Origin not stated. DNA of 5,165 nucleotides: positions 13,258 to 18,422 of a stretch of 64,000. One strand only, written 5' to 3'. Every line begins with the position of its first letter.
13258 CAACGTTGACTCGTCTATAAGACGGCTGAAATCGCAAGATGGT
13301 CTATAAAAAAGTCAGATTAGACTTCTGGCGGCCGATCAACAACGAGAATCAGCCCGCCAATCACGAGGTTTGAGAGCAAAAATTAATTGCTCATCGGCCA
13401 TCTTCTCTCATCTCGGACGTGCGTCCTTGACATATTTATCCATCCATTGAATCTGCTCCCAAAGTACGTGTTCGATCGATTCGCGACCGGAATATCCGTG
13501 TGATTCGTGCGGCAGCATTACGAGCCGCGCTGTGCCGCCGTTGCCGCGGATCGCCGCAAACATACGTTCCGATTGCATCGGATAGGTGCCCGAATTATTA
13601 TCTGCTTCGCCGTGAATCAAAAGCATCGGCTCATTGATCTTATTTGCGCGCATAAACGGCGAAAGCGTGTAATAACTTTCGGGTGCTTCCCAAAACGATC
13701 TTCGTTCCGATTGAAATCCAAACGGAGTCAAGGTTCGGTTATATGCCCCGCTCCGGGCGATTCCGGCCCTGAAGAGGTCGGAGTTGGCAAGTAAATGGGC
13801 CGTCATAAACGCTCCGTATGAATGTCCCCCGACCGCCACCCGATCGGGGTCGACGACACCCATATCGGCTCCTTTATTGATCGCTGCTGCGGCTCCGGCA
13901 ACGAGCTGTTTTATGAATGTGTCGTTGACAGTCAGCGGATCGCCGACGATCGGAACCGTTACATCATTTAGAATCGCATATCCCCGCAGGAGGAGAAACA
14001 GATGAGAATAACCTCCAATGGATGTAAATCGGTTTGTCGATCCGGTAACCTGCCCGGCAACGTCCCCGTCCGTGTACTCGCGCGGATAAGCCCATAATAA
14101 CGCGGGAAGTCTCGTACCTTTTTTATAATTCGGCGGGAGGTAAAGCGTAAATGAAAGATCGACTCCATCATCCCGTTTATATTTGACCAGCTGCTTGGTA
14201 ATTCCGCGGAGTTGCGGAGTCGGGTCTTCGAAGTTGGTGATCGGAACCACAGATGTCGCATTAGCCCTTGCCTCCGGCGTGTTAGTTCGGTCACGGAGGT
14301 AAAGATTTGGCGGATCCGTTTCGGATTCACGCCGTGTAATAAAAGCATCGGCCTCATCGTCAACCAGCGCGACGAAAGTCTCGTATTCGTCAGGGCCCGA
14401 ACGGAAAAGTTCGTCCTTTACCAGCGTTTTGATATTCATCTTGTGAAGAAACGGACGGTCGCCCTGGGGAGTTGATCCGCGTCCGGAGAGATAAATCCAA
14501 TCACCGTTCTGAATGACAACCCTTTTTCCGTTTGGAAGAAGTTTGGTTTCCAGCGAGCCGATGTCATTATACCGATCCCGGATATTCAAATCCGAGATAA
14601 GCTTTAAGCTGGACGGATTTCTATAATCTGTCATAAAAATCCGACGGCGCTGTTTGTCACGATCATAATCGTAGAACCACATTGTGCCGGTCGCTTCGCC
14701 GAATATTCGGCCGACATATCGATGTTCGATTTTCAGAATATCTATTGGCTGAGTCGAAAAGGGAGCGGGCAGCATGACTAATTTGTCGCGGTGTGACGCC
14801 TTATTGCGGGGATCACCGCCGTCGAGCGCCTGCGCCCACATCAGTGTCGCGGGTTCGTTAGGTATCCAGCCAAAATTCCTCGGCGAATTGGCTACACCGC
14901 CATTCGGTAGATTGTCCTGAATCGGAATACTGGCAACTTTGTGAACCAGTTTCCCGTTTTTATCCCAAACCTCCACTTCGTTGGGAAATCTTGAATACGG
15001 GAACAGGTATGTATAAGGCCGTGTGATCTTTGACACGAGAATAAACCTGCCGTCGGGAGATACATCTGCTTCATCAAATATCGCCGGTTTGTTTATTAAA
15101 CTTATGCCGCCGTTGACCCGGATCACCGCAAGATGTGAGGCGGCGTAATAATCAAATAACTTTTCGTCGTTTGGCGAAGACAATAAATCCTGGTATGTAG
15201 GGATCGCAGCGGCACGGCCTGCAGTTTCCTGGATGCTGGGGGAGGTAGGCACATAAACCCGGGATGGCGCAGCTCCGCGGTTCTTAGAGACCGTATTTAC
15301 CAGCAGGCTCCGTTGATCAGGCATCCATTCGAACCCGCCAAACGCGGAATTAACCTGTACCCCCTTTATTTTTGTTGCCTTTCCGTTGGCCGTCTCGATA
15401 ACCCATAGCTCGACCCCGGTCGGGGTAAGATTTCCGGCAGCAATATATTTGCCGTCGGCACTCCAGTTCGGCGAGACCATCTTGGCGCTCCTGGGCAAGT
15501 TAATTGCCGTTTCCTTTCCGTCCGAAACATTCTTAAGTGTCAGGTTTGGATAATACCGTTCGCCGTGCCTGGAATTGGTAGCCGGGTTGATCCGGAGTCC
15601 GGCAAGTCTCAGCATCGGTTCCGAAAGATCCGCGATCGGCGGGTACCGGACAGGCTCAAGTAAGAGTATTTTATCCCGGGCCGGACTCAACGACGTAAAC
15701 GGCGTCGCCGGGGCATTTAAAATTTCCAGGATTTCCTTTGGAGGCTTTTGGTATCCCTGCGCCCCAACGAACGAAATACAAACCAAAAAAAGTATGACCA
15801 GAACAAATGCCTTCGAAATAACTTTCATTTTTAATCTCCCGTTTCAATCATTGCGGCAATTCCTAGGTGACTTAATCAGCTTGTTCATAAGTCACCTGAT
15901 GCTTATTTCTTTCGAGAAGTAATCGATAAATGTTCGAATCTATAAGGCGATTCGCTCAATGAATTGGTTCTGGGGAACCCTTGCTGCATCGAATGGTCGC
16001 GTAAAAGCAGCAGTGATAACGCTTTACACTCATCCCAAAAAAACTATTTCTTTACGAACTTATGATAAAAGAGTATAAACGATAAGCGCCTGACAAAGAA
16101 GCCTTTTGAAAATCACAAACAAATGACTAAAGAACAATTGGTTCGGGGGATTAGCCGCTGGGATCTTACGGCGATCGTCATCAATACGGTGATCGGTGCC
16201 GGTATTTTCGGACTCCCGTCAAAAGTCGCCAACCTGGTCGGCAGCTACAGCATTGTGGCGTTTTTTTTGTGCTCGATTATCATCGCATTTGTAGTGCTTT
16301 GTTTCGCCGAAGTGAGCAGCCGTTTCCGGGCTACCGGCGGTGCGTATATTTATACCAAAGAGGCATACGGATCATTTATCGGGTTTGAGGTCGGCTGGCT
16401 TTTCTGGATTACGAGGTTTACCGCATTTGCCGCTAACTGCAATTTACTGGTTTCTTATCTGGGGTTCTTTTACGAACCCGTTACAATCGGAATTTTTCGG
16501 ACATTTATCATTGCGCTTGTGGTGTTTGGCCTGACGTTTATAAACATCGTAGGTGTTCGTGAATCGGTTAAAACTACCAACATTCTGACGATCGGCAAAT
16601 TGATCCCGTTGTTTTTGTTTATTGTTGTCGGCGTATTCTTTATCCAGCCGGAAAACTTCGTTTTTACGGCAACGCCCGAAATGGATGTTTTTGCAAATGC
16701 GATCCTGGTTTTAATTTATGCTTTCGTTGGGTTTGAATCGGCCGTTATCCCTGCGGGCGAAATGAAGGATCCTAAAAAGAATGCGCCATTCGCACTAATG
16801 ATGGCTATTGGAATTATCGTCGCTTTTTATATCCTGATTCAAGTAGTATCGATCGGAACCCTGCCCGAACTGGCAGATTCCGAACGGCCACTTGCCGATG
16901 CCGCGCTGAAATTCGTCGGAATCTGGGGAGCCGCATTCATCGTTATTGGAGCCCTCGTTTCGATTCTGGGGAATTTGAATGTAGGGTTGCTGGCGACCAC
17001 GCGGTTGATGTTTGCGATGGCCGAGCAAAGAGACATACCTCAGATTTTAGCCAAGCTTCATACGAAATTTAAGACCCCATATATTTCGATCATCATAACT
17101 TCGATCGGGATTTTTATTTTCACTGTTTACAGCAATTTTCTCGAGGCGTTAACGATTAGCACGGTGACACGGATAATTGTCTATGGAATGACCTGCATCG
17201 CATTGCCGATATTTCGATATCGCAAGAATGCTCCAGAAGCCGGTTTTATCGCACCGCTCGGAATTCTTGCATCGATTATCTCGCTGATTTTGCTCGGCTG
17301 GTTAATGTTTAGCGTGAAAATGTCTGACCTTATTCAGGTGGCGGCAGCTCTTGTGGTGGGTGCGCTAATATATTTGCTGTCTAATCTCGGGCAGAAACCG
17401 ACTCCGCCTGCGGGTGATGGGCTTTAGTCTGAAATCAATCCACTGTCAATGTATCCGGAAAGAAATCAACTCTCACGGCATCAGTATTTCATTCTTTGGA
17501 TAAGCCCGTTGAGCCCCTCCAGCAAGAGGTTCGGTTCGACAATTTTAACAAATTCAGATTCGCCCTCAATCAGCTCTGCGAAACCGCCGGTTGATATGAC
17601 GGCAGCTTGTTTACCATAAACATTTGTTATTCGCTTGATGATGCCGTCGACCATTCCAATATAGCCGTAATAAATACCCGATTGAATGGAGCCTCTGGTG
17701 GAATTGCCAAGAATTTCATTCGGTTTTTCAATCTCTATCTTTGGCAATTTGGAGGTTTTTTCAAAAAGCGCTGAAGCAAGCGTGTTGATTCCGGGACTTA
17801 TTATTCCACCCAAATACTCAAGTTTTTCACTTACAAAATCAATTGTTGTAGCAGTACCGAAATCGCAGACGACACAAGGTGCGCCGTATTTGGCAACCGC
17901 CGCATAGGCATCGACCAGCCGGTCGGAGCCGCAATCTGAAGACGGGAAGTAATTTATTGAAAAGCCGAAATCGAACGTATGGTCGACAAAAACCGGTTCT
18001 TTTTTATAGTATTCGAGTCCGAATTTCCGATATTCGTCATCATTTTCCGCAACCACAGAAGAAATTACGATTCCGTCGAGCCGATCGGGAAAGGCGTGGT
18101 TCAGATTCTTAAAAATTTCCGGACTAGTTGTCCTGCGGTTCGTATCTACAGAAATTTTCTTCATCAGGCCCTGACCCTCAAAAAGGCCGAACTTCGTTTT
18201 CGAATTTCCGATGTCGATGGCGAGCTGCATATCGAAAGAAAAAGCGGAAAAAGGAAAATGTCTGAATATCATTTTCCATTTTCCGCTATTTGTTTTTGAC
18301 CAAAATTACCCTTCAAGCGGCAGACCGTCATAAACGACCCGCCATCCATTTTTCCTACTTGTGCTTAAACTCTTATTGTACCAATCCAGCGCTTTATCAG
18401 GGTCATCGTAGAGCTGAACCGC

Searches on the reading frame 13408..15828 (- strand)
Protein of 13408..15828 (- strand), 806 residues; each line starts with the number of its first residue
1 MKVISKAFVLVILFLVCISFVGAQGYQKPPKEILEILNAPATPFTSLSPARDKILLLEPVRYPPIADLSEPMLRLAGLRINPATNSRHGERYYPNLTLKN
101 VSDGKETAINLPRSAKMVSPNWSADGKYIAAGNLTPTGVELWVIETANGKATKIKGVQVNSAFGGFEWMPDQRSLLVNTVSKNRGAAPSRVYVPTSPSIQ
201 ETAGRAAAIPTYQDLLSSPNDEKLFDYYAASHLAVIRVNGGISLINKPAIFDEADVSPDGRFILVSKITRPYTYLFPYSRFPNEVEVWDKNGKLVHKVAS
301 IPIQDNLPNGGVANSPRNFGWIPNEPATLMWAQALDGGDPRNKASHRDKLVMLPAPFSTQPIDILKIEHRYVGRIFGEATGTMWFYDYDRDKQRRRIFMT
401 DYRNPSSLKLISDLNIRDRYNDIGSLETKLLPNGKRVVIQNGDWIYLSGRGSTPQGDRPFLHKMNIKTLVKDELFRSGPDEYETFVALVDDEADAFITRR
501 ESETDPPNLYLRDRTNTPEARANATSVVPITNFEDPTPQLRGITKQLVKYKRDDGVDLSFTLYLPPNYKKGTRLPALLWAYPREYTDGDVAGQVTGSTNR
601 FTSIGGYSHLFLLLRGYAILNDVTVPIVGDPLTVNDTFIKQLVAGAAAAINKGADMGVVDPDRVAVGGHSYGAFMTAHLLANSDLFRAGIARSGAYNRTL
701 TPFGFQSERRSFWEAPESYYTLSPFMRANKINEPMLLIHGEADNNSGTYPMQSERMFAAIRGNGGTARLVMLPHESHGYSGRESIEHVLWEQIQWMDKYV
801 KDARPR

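Call 35: search_protein_families(library=pfam, proteins=[window:13408-15828:-], max_evalue=0.00001)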
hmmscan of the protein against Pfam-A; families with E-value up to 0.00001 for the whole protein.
window:13408-15828:- (806 aa): 1 family
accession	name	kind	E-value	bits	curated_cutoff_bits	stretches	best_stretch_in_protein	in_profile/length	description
PF00326.27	Peptidase_S9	-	1.6e-23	83.8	22.6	1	643-801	49-211/213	Prolyl oligopeptidase family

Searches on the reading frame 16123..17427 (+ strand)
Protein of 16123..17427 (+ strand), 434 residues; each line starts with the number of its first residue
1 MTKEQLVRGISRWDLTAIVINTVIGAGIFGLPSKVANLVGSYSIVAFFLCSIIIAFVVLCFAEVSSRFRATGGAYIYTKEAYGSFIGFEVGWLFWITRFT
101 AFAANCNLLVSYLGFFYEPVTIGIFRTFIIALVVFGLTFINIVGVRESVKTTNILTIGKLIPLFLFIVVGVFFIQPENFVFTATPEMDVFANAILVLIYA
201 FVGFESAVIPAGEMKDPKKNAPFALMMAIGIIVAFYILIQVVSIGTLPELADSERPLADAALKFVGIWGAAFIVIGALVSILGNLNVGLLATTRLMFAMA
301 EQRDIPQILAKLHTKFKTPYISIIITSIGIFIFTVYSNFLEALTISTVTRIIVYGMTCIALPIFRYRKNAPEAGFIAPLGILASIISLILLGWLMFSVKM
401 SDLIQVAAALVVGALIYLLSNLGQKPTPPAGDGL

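Call 35: search_protein_families(library=pfam, proteins=[window:16123-17427:+], max_evalue=0.00001)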
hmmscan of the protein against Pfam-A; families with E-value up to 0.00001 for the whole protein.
window:16123-17427:+ (434 aa): 3 families
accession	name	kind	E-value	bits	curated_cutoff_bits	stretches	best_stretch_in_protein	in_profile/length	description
PF13520.12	AA_permease_2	-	2.1e-55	188.8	27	1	10-404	1-414/427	Amino acid permease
PF00324.27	AA_permease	-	5.5e-41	141.2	24.6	1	15-405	2-427/470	Amino acid permease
PF03222.19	Trp_Tyr_perm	-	2.4e-07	30.6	22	1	16-249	9-244/393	Tryptophan/tyrosine permease family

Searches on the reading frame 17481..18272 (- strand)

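Call 35: search_protein_families(library=pfam, proteins=[window:17481-18272:-], max_evalue=0.00001)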
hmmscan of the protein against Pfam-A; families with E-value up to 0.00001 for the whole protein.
window:17481-18272:- (263 aa): 1 family
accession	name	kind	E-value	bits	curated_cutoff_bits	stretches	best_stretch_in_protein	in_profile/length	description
PF03309.20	Pan_kinase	-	4.1e-59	200.3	24.7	1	17-214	2-205/205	Type III pantothenate kinase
